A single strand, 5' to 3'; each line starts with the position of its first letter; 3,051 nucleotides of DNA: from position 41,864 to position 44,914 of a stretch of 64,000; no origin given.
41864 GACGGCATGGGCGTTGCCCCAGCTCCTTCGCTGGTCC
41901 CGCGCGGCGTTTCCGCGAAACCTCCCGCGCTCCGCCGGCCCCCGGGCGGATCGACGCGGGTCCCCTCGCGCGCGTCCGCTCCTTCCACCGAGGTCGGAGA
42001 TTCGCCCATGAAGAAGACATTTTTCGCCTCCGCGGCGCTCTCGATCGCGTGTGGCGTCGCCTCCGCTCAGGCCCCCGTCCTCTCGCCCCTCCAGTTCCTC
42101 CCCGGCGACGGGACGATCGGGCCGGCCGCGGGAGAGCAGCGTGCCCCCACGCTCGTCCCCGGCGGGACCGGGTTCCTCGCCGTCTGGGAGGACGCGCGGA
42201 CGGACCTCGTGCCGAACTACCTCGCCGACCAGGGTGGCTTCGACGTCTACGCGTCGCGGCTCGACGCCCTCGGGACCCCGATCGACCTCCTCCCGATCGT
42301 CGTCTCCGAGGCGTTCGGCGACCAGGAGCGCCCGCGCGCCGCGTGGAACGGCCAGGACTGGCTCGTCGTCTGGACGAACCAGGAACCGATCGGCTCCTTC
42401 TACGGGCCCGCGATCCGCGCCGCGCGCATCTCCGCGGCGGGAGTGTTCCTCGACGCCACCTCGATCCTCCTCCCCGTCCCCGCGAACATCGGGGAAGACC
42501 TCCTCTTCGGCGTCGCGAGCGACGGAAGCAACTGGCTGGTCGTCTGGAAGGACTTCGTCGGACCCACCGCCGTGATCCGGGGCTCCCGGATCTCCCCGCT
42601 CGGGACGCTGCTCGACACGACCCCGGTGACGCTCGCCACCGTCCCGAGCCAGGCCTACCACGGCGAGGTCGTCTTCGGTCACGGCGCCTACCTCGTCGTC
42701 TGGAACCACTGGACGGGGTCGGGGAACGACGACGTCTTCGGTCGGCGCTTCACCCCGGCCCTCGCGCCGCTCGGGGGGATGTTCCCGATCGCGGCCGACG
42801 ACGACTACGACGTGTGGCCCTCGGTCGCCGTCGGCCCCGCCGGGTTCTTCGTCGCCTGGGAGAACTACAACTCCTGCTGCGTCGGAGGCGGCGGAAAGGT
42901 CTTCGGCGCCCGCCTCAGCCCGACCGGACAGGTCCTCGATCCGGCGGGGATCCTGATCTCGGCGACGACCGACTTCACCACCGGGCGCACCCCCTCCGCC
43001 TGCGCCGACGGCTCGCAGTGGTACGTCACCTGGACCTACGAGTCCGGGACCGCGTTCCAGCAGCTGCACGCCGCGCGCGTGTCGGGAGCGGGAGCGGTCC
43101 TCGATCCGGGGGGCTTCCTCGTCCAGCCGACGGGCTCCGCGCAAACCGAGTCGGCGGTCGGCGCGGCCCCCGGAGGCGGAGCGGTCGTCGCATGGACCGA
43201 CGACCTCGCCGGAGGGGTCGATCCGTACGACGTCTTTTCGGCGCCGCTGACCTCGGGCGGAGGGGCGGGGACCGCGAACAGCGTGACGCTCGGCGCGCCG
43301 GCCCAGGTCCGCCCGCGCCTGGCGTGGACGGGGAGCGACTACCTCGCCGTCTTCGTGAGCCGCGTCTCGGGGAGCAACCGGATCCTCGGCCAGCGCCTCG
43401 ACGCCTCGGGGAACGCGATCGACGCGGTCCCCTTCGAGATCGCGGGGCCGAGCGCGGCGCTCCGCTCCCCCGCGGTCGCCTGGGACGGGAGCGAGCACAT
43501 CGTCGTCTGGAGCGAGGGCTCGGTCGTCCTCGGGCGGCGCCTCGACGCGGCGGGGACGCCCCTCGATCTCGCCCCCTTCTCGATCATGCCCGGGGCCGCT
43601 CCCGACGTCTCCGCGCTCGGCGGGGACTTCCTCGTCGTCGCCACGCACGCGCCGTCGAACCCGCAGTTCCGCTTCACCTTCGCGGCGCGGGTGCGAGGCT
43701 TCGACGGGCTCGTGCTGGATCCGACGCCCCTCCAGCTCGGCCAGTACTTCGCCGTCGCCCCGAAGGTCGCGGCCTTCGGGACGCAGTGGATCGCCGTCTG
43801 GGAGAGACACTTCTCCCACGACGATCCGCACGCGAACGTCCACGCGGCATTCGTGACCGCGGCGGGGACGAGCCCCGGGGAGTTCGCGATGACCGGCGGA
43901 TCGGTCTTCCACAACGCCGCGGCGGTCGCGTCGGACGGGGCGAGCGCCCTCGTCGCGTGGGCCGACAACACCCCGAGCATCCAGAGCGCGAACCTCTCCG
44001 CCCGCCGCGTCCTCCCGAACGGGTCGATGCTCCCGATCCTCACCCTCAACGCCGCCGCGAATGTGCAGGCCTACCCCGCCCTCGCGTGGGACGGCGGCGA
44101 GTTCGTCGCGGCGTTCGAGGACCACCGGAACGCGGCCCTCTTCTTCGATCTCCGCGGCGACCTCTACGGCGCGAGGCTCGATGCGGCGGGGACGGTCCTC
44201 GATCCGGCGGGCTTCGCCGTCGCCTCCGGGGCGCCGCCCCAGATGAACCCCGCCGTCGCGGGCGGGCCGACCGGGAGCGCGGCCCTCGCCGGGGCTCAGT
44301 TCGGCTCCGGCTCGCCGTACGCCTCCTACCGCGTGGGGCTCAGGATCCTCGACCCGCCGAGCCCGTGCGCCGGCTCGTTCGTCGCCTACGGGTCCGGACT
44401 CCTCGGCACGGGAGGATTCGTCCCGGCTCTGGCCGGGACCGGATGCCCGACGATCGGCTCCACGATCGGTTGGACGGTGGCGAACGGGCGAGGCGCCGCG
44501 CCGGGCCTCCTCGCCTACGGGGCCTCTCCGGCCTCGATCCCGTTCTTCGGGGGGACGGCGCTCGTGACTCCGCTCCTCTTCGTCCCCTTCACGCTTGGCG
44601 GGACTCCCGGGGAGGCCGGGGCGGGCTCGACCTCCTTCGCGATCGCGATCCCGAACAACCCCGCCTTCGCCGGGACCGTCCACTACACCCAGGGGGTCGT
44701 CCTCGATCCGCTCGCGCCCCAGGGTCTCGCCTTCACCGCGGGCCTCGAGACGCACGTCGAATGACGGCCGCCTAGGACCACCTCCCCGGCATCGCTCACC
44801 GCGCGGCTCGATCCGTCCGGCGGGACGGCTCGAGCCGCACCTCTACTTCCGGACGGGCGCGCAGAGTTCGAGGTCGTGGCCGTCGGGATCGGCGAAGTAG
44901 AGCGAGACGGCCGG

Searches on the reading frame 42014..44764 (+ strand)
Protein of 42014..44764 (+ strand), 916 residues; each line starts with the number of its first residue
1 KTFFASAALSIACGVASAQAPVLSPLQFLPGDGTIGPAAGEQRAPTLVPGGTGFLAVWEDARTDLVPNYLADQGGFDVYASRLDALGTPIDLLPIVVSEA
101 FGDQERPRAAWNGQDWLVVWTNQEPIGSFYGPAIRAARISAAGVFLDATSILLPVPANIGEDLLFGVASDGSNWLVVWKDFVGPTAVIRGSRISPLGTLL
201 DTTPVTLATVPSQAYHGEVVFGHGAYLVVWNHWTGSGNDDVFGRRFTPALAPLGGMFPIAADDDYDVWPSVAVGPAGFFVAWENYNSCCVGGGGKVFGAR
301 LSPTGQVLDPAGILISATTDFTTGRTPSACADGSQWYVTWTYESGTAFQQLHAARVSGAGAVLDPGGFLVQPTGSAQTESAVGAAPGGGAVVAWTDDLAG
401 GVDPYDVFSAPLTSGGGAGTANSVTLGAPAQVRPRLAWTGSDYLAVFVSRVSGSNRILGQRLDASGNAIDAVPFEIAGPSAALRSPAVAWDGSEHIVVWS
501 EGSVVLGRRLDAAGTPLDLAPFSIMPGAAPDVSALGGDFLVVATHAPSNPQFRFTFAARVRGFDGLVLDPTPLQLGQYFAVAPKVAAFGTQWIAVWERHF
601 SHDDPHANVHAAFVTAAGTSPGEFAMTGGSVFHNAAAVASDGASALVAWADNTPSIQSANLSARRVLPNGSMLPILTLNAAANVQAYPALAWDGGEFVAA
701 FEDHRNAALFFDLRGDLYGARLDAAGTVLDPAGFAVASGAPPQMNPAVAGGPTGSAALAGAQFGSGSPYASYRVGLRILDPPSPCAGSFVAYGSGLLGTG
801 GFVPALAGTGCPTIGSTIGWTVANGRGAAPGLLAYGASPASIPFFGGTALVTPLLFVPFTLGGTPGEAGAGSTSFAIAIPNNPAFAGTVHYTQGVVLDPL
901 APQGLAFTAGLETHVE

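Call 6: search_protein_families(library=pfam, proteins=[window:42014-44764:+], max_evalue=0.1)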
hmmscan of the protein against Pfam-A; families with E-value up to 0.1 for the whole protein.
window:42014-44764:+ (916 aa): 0 families

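Call 7: search_protein_families(library=ncbifam, proteins=[window:42014-44764:+], max_evalue=0.1)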
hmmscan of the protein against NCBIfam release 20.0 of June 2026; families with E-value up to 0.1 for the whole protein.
window:42014-44764:+ (916 aa): 0 families
